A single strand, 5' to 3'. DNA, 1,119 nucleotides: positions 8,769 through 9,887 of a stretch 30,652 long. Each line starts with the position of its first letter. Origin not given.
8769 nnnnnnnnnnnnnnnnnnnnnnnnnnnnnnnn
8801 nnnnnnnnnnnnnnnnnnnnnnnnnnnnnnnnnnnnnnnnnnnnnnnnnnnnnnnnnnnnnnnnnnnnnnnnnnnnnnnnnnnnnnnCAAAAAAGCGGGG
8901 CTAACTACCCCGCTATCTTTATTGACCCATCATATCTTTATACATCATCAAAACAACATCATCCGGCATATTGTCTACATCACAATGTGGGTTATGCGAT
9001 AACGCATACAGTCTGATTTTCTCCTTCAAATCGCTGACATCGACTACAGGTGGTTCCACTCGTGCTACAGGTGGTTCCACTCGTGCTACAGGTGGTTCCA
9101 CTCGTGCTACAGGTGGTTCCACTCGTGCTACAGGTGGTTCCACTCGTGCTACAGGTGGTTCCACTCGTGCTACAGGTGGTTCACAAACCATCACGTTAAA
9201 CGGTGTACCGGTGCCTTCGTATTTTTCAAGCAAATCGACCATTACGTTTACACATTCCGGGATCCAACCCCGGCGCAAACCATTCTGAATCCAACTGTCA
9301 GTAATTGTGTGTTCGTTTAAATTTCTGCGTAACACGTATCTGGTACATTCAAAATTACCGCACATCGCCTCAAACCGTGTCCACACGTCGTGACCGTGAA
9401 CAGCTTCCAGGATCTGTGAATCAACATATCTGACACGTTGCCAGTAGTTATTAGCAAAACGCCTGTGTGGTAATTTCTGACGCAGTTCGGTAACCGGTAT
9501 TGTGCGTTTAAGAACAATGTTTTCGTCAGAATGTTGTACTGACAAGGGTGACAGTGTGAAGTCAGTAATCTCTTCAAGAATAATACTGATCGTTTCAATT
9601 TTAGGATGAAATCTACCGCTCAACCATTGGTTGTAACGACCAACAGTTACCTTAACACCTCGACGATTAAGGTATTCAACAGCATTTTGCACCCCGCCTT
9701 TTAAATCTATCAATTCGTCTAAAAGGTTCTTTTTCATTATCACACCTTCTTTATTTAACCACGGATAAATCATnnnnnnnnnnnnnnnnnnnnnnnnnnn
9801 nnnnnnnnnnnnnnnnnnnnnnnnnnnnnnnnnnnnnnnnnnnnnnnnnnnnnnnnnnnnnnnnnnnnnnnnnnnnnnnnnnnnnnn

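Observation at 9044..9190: Perfect 21-bp tandem repeat encoding seven EPPVARV heptads inside a putative DNA-binding protein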

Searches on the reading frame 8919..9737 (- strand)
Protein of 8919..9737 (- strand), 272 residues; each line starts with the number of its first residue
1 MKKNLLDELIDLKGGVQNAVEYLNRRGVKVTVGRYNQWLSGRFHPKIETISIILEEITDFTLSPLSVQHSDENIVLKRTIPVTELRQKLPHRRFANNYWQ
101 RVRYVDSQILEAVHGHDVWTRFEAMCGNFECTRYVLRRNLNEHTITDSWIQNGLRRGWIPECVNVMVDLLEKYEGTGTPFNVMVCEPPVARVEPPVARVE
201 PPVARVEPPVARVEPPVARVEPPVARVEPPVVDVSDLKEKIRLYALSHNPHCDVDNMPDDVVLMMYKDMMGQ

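Call 5: search_protein_families(library=pfam, proteins=[window:8919-9737:-], max_evalue=1)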
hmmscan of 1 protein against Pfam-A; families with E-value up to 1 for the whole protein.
window:8919-9737:- (272 aa): 0 families
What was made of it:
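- Closest known: Lambda-type CI/Cro and XRE-family HTH regulators. Different: The C-module is only 41 aa. There is no Pfam HTH match (call 5).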

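Call 6: search_protein_families(library=phrogs, proteins=[window:8919-9737:-], max_evalue=0.01)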
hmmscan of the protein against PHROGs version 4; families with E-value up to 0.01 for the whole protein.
window:8919-9737:- (272 aa): 1 family
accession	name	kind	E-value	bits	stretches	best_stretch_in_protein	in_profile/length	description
phrog_25538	-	unknown function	4.1e-166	552.7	1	1-272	1-293/293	-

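Call 23: find_homologous_proteins(query=window:8919-9737:-)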
Query window:8919-9737:- (272 aa): 7 proteins with E <= 0.001 among 8000 candidates.
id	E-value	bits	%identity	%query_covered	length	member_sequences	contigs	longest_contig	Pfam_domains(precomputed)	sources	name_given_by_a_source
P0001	1.1e-167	574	93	98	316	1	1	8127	-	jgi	jgi:hypothetical protein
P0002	5.7e-162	556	92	100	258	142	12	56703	-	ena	-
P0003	7.1e-129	447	74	100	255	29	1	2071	-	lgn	-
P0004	1.6e-106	374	95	63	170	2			-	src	-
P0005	7.7e-94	332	95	56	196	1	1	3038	-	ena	-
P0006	1.7e-60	223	41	94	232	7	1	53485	-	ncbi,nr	ncbi:hypothetical protein NW995_002465 [Salmonella enterica]|nr:hypothetical protein [Salmonella ent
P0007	1.9e-54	203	38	98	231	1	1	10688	-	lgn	-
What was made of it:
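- Tried and rejected: First homology search: it was swamped by repeat words and returned 7 hits (call 23).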

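Call 28: search_dna_similar(query=P0006, collection=phages, mode=protein, max_rows=60, max_evalue=0.001)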
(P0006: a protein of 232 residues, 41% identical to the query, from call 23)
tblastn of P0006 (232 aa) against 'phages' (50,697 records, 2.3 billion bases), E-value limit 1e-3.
Records with a match: 23; places in all: 25; records where one place covers at least 80% of the query: 23.
Best place of each record, by identity: 95-99% 2; 60-80% 2; <60% 19.
By first word of the organism name: Klebsiella 9; Salmonella 8; Escherichia 4; Sashavirus 2.
By host as written in the record: Klebsiella pneumoniae 7; Salmonella enterica subsp. enterica serovar Kentucky 4; Salmonella enterica serovar Typhiurium strain LT2 2; Salmonella enterica 2; - 2; Klebsiella pneumoniae KP13 1; Klebsiella pneumoniae BU9 1; Escherichia coli 1; and 3 more.
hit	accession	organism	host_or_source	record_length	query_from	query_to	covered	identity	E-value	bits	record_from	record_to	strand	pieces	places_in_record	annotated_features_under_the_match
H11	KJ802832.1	Salmonella phage 9NA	Salmonella enterica serovar Typhiurium ...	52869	1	232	100%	97.4%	5e-154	478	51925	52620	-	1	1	hypothetical protein (x2)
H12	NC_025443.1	Salmonella phage 9NA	Salmonella enterica serovar Typhiurium ...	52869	1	232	100%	97.4%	5e-154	478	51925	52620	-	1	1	hypothetical protein (x2)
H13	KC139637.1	Salmonella phage FSL SP-062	Salmonella enterica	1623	1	232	100%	60.9%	1e-97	299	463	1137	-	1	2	hypothetical protein (x2)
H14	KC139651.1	Salmonella phage SP069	Salmonella enterica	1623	1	232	100%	60.9%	1e-97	299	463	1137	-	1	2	hypothetical protein (x2)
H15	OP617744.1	Klebsiella phage KP13-27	Klebsiella pneumoniae KP13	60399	1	231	100%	49.7%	1e-38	289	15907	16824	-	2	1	hypothetical protein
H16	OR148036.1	Klebsiella phage e270.1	Klebsiella pneumoniae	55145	1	231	100%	48.2%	1e-38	290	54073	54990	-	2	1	hypothetical protein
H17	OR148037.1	Klebsiella phage e270.2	Klebsiella pneumoniae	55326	1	231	100%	48.2%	1e-38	290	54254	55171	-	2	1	hypothetical protein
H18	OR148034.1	Klebsiella phage phi_270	Klebsiella pneumoniae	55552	1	231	100%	48.2%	1e-38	290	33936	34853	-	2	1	hypothetical protein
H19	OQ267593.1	Klebsiella phage phi_KPN_H2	Klebsiella pneumoniae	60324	1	231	100%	48.2%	1e-38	290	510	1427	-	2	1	hypothetical protein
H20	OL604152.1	Klebsiella phage vB_KpnS-Carvaje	Klebsiella pneumoniae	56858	1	231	100%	47.2%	1e-39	284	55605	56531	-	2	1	hypothetical protein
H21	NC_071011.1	Klebsiella phage vB_KpnS-Carvaje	Klebsiella pneumoniae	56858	1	231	100%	47.2%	1e-39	284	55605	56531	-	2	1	hypothetical protein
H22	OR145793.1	Klebsiella phage Kpn BU9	Klebsiella pneumoniae BU9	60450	1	231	100%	46.6%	2e-38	281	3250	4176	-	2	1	hypothetical protein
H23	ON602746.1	Klebsiella phage VLCpiS10a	Klebsiella pneumoniae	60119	1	231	100%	46.6%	3e-38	279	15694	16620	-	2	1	hypothetical protein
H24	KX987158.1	Salmonella phage vB_SenS_Sasha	Salmonella enterica subsp. enterica ...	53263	12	230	94%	48.6%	7e-54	238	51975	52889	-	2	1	hypothetical protein | direct tandem repeat region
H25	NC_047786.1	Salmonella phage vB_SenS_Sasha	Salmonella enterica subsp. enterica ...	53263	12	230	94%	48.6%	7e-54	238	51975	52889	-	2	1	hypothetical protein | direct tandem repeat region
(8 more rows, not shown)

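Call 35: predict_structure(alignment_id=A3)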
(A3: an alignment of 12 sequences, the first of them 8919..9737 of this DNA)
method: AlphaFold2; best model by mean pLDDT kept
length: 272 residues; sequences in the alignment: 12
mean_pLDDT: 78.1   pTM: 0.44
mean pLDDT of the five models: 78.1, 77.0, 77.0, 76.6, 73.0
residues with pLDDT >= 90: 112; 70-90: 93; 50-70: 13; < 50: 54
segments of 3 or more residues with pLDDT < 50: 63-72, 188-230
pLDDT, mean of each block of 10 residues (from residue 1): 83 93 92 92 87 82 42 70 93 89 91 93 93 91 88 92 93 89 65 36 43 46 45 76 83 84 83 59
secondary structure, 60 per line:
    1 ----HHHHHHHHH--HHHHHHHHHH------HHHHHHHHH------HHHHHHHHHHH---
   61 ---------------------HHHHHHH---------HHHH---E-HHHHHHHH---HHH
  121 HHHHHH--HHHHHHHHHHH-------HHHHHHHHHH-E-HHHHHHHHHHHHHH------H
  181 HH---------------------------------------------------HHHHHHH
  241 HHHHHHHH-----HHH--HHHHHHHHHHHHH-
elements in order: H5-13 H16-25 H32-40 H47-57 H82-88 H98-101 H107-114 H118-126 H129-139 H147-156 H160-173 H234-248 H259-271
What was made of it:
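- On Pro-rich interdomain tether (intrinsically disordered or PPII linker): AF2: pLDDT below 50 for residues 188-230, flanked by confident modules (call 35).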

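Call 39: fold_search(model_id=the predicted structure, library=pdb)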
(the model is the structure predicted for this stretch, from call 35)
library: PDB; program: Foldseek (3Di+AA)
matches with E <= 10: 30; with E <= 0.001: 0
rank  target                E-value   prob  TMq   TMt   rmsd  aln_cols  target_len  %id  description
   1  4yv9_D                1.5e+00  0.15  0.16  0.17  16.1       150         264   11  X-ray crystal structure of Streptococcus dysgalactiae SHP pheromone receptor Rgg2 (released 2015-04-08)
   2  6rnz_A                1.8e+00  0.85  0.17  0.59   2.5        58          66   21  Crystal structure of the N-terminal HTH DNA-binding domain of the essential repressor DdrO from radiation-resistant De (released 2019-10-09)
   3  6w1a_A                2.1e+00  0.12  0.16  0.16  15.9       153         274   11  Crystal structure of Streptococcus dysgalactiae SHP pheromone receptor Rgg2 bound to DNA (released 2020-10-21)
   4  9iaq_B                2.9e+00  0.18  0.16  0.37  13.7       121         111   15  Arbitrium controls lysis-lysogeny through the activation of a small antirepressor protein in the majority of arbitrium (released 2026-01-14)
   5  8p8o_J                3.5e+00  0.10  0.16  0.28  16.0       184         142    8  M. tuberculosis dUTPase - Stl1-159 (StlNT) complex structure (released 2024-11-27)
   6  3r1f_Q                4.2e+00  0.44  0.17  0.35   3.3        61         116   20  Crystal structure of a key regulator of virulence in Mycobacterium tuberculosis (released 2011-08-03)
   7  6jq1_A                4.4e+00  0.57  0.16  0.32   2.3        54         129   20  Crystal Structure of DdrO from Deinococcus geothermalis (released 2019-08-28)
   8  6jq1_B                4.4e+00  0.57  0.16  0.32   2.3        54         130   20  Crystal Structure of DdrO from Deinococcus geothermalis (released 2019-08-28)
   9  4yv6_D                4.4e+00  0.08  0.16  0.17  16.1       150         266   10  X-ray crystal structure of Streptococcus dysgalactiae SHP pheromone receptor Rgg2 (released 2015-04-08)
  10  5v5u_B                4.4e+00  0.06  0.17  0.16  15.3       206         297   13  Crystal structure of leucine-rich protein regulator, ElrR, from Enterococcus faecalis (released 2018-09-19)
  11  5w4m_B                4.6e+00  0.08  0.16  0.16  15.8       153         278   11  Crystal structure of Streptococcus dysgalactiae SHP pheromone receptor Rgg2(C45S) (released 2017-10-25)
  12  5v5u_A                4.6e+00  0.07  0.16  0.15  16.4       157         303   16  Crystal structure of leucine-rich protein regulator, ElrR, from Enterococcus faecalis (released 2018-09-19)
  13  5w4m_A                5.7e+00  0.07  0.16  0.16  15.8       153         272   11  Crystal structure of Streptococcus dysgalactiae SHP pheromone receptor Rgg2(C45S) (released 2017-10-25)
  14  5d50_A                5.7e+00  0.06  0.15  0.20  15.6       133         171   14  Crystal structure of Rep-Ant complex from Salmonella-temperate phage (released 2016-04-27)
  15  3omt_A                6.0e+00  0.35  0.16  0.56   4.4        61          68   20  Putative antitoxin component, CHU_2935 protein, from Xre family from Prevotella buccae. (released 2010-09-08)
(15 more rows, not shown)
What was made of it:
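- On Cro/CI/XRE-type HTH DNA-binding domain: Foldseek finds the same families but at non-significant E-values (call 39).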

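Call 40: get_annotated_region(hit=H11, flank=1500)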
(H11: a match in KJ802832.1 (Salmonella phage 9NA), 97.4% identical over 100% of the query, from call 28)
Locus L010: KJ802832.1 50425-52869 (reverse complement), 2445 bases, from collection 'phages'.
description: Salmonella phage 9NA, complete genome.
organism: Salmonella phage 9NA (NCBI taxid 1113547)
taxonomy: Viruses; Duplodnaviria; Heunggongvirae; Uroviricota; Caudoviricetes; Nonanavirus; Nonanavirus nv9NA
host: Salmonella enterica serovar Typhiurium strain LT2; source: -; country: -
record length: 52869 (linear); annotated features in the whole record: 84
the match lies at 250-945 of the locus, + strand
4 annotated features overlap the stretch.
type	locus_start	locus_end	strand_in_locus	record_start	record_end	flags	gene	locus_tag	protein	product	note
CDS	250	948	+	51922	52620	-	-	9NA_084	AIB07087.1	hypothetical protein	gp84 hypothetical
CDS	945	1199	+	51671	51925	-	-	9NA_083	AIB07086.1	hypothetical protein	gp83 hypothetical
CDS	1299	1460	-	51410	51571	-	-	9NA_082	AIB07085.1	hypothetical protein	gp82 hypothetical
CDS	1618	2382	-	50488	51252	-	-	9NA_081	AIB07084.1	hypothetical protein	gp81 hypothetical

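Call 41: get_annotated_region(hit=H20, flank=1500)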
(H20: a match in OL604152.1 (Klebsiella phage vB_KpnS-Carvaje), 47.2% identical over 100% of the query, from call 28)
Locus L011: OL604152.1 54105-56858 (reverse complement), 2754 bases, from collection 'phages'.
description: Klebsiella phage vB_KpnS-Carvaje, complete genome.
organism: Klebsiella phage vB_KpnS-Carvaje (NCBI taxid 2900314)
taxonomy: Viruses; Duplodnaviria; Heunggongvirae; Uroviricota; Caudoviricetes; Carvajevirus; Carvajevirus carvaje
host: Klebsiella pneumoniae; source: raw sewage; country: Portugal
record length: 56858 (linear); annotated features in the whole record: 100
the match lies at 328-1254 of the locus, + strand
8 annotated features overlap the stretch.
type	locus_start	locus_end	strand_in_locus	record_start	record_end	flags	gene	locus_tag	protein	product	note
CDS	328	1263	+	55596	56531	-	-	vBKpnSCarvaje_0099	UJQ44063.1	hypothetical protein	-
CDS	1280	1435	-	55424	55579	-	-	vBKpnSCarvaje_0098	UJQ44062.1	hypothetical protein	-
CDS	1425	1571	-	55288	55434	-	-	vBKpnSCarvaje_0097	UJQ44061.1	hypothetical protein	-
CDS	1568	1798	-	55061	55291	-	-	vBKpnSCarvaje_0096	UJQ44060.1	hypothetical protein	-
CDS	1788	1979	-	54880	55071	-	-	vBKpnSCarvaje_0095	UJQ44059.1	hypothetical protein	-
CDS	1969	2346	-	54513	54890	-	-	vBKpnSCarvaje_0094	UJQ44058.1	hypothetical protein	-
CDS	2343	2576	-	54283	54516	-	-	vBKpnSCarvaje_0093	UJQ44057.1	hypothetical protein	-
CDS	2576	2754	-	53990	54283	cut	-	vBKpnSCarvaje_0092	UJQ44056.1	hypothetical protein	-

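Call 45: find_encoding_contigs(protein=P0003, flank=3000, max_places=3)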
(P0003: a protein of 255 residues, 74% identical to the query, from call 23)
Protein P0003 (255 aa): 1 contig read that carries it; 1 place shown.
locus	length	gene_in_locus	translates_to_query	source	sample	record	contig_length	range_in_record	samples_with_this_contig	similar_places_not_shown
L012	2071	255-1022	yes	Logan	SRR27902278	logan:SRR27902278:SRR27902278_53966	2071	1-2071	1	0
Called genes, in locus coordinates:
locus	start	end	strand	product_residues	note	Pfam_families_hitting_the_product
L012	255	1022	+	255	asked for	-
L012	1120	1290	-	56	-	-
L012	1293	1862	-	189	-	PF13328:HD_4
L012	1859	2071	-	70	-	?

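Call 59: search_protein_representatives(alignment_id=A3)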
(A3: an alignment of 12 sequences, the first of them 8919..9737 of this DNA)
Query: 12 sequences, 227 profile positions. Proteins with E-value up to 0.001 (for the whole library): 17; up to 1e-10: 8; up to 1e-30: 6. The best 17 are listed.
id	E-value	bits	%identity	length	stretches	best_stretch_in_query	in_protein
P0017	1.5e-113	394.4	-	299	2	1-173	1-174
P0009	2.7e-112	390.3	-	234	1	1-226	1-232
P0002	4.7e-103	360.1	-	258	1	2-226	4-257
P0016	7.2e-98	343.2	-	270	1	1-226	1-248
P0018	3.1e-75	269.1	-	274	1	1-224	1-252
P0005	4.5e-65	235.9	-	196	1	2-154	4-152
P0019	4.0e-19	85.6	-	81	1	166-226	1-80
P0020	8.1e-14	68.2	-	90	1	2-68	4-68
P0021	7.1e-06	42.2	-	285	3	26-62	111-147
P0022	9.3e-06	41.9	-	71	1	1-57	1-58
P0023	2.1e-05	40.7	-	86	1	1-70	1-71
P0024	9.7e-05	38.5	-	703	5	25-64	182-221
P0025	3.1e-04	36.9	-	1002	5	25-49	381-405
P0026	4.0e-04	36.5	-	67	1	113-168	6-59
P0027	5.3e-04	36.1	-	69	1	4-63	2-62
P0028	6.1e-04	35.9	-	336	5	135-163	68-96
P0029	6.4e-04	35.8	-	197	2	11-61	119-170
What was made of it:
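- Tried and rejected: Exhaustive HMM search of 1.84 billion representatives: only 17 hits, so there are no informative distant relatives (call 59).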

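Call 60: search_protein_families(library=pfam, proteins=[P0020, P0021, P0022, P0023, P0024, P0025, P0026, P0027, P0028, P0029], max_evalue=0.01)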
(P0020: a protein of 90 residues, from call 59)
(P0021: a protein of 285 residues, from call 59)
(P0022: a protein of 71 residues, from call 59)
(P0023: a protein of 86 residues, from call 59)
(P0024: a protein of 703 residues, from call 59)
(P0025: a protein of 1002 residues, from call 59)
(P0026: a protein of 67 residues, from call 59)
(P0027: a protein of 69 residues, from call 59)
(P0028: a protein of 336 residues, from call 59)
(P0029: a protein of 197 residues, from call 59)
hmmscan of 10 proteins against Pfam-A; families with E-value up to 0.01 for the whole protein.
P0020 (90 aa): 0 families

P0021 (285 aa): 15 families
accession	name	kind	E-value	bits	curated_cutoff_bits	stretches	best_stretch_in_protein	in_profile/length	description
PF01381.28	HTH_3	-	3.7e-27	94.6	23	3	97-147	5-55/55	Helix-turn-helix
PF13443.12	HTH_26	-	1.9e-25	89.3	22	3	169-225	1-58/63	Cro/C1-type HTH DNA-binding domain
PF13560.12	HTH_31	-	2.6e-21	76.1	27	3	12-67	2-58/64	Helix-turn-helix domain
PF12844.13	HTH_19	-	3.4e-16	59.3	30.2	1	91-148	2-59/64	Helix-turn-helix domain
PF04967.18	HTH_10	-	1.5e-09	37.9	23.1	0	204-222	20-38/53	HTH DNA binding domain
PF21321.3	HTH_66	-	1.3e-08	35.5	24.3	0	103-136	4-37/83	Putative DNA-binding HTH domain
PF07022.19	Phage_CI_repr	-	2.9e-08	34.4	22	0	25-75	13-62/65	Bacteriophage CI repressor helix-turn-helix domain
PF13384.12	HTH_23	-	1.2e-06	28.6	24.6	0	98-123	16-39/50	Homeodomain-like domain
PF08667.16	BetR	-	2.3e-05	25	21.6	0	11-84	5-81/148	BetR domain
PF13518.12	HTH_28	-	3.4e-05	24.3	25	0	175-200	9-34/52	Helix-turn-helix domain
PF04218.19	CENP-B_N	-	6.9e-05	22.9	21.2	0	24-46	22-44/53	CENP-B N-terminal DNA-binding domain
PF01527.26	HTH_Tnp_1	-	0.00034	21.2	24.1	0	100-123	22-45/75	Transposase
PF13022.12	HTH_Tnp_1_2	-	0.00079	20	27.9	0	102-148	27-72/122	Helix-turn-helix of insertion element transposase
PF08299.17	Bac_DnaA_C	-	0.0011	19.4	31.5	0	56-77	5-26/69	Bacterial dnaA protein helix-turn-helix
PF15879.10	MWFE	-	0.0089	16.7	27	0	36-54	20-38/55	NADH-ubiquinone oxidoreductase MWFE subunit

P0022 (71 aa): 0 families

P0023 (86 aa): 0 families

P0024 (703 aa): 47 families (the best 25 are shown)
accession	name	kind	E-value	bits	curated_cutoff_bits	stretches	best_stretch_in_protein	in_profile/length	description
PF01381.28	HTH_3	-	3.8e-144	469.2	23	8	81-134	2-55/55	Helix-turn-helix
PF12844.13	HTH_19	-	2.9e-115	376.7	30.2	8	589-646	1-58/64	Helix-turn-helix domain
PF13560.12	HTH_31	-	6.3e-102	334.4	27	8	588-645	2-60/64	Helix-turn-helix domain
PF13443.12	HTH_26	-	4.9e-42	142.4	22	3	5-62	1-59/63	Cro/C1-type HTH DNA-binding domain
PF15731.11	MqsA_antitoxin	-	1.2e-28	100.3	30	0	440-488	70-117/131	Antitoxin component of bacterial toxin-antitoxin system, MqsA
PF13384.12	HTH_23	-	2.1e-24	85.1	24.6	1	80-108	10-37/50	Homeodomain-like domain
PF04545.22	Sigma70_r4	-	9.9e-22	76.6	24.1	1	80-109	12-41/50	Sigma-70, region 4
PF13412.12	HTH_24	-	4e-19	68.4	21.9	0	80-105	9-34/48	Winged helix-turn-helix DNA-binding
PF07022.19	Phage_CI_repr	-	4.6e-19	69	22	0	90-136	14-59/65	Bacteriophage CI repressor helix-turn-helix domain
PF13744.12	HTH_37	-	1.6e-17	63.5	27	0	363-398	21-56/80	Helix-turn-helix domain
PF15943.11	YdaS_toxin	-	1.7e-13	50.6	30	0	527-561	11-45/65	Bacterial toxin YdaS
PF13518.12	HTH_28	-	2e-13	50.6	25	1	80-110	5-34/52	Helix-turn-helix domain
PF20432.4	Xre-like-HTH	-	2.6e-13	50.5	25.8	0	366-401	16-53/63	Antitoxin Xre-like helix-turn-helix domain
PF08281.18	Sigma70_r4_2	-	8.9e-13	48.1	25.7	0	80-105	18-43/54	Sigma-70, region 4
PF13413.12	HTH_25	-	3.8e-12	46.3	24.6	0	80-104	2-26/62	Helix-turn-helix domain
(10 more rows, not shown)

P0025 (1002 aa): 42 families (the best 25 are shown)
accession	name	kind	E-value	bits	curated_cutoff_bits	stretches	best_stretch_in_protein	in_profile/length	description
PF01381.28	HTH_3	-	7.9e-183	593.1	23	11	82-134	3-55/55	Helix-turn-helix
PF12844.13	HTH_19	-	6.8e-138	449.2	30.2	11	888-945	1-58/64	Helix-turn-helix domain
PF13560.12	HTH_31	-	7.9e-131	426.9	27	11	362-414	4-57/64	Helix-turn-helix domain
PF13443.12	HTH_26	-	7.9e-51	170.6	22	4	442-493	1-53/63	Cro/C1-type HTH DNA-binding domain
PF15731.11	MqsA_antitoxin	-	3.4e-31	108.5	30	1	719-792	55-127/131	Antitoxin component of bacterial toxin-antitoxin system, MqsA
PF13384.12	HTH_23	-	7.2e-25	86.5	24.6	0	441-471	6-37/50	Homeodomain-like domain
PF04545.22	Sigma70_r4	-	4.6e-24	84.1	24.1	0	8-28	14-34/50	Sigma-70, region 4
PF13412.12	HTH_24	-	1.4e-21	76.2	21.9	0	443-466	9-32/48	Winged helix-turn-helix DNA-binding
PF13744.12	HTH_37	-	1.4e-20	73.3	27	0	443-474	23-54/80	Helix-turn-helix domain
PF08667.16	BetR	-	7.1e-20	72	21.6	0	773-822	49-97/148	BetR domain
PF07022.19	Phage_CI_repr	-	1e-17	64.7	22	0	524-569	14-58/65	Bacteriophage CI repressor helix-turn-helix domain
PF13413.12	HTH_25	-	3.9e-15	55.8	24.6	0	363-387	1-25/62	Helix-turn-helix domain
PF08281.18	Sigma70_r4_2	-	8.4e-13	48.2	25.7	0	370-389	24-43/54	Sigma-70, region 4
PF12802.13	MarR_2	-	6.7e-12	45.8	27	0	14-32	19-38/61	MarR family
PF07638.17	Sigma70_ECF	-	6.7e-11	42.9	21.1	0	442-466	142-166/185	ECF sigma factor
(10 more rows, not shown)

P0026 (67 aa): 0 families

P0027 (69 aa): 0 families

P0028 (336 aa): 3 families
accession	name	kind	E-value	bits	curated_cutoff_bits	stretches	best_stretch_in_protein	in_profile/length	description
PF00084.26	Sushi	-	8.1e-16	58.6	20.7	4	37-83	1-44/56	Sushi repeat (SCR repeat)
PF15913.10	Furin-like_2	-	0.00079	20.1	28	0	206-236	28-58/102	Furin-like repeat, cysteine-rich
PF15967.10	Nucleoporin_FG2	-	0.0068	15.4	32.3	0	29-88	485-543/604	Nucleoporin FG repeated region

P0029 (197 aa): 0 families

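Call 68: list_cluster_members(proteins=[P0002, window:8919-9737:-, P0003])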
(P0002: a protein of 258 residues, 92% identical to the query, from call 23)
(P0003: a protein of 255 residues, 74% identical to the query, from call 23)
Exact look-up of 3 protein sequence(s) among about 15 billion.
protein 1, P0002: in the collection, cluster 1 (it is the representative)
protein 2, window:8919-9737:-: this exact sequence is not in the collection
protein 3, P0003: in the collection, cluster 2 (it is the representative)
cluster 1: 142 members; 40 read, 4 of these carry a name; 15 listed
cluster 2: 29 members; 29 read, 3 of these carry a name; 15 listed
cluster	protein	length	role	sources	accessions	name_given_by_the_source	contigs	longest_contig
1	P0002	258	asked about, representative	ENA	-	-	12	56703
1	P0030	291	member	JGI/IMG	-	hypothetical protein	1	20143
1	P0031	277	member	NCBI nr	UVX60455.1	MAG: hypothetical protein [Bacteriophage sp.]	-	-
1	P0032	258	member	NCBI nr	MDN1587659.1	hypothetical protein [Escherichia coli]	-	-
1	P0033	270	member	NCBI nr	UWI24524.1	MAG: hypothetical protein [Bacteriophage sp.]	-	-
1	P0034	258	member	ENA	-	-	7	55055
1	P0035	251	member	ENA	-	-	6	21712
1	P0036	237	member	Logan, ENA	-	-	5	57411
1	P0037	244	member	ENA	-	-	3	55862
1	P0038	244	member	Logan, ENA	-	-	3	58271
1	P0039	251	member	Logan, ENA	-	-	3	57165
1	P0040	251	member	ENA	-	-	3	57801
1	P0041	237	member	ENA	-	-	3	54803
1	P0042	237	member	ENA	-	-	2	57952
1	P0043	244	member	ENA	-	-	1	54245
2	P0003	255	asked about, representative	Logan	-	-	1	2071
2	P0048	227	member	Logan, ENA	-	-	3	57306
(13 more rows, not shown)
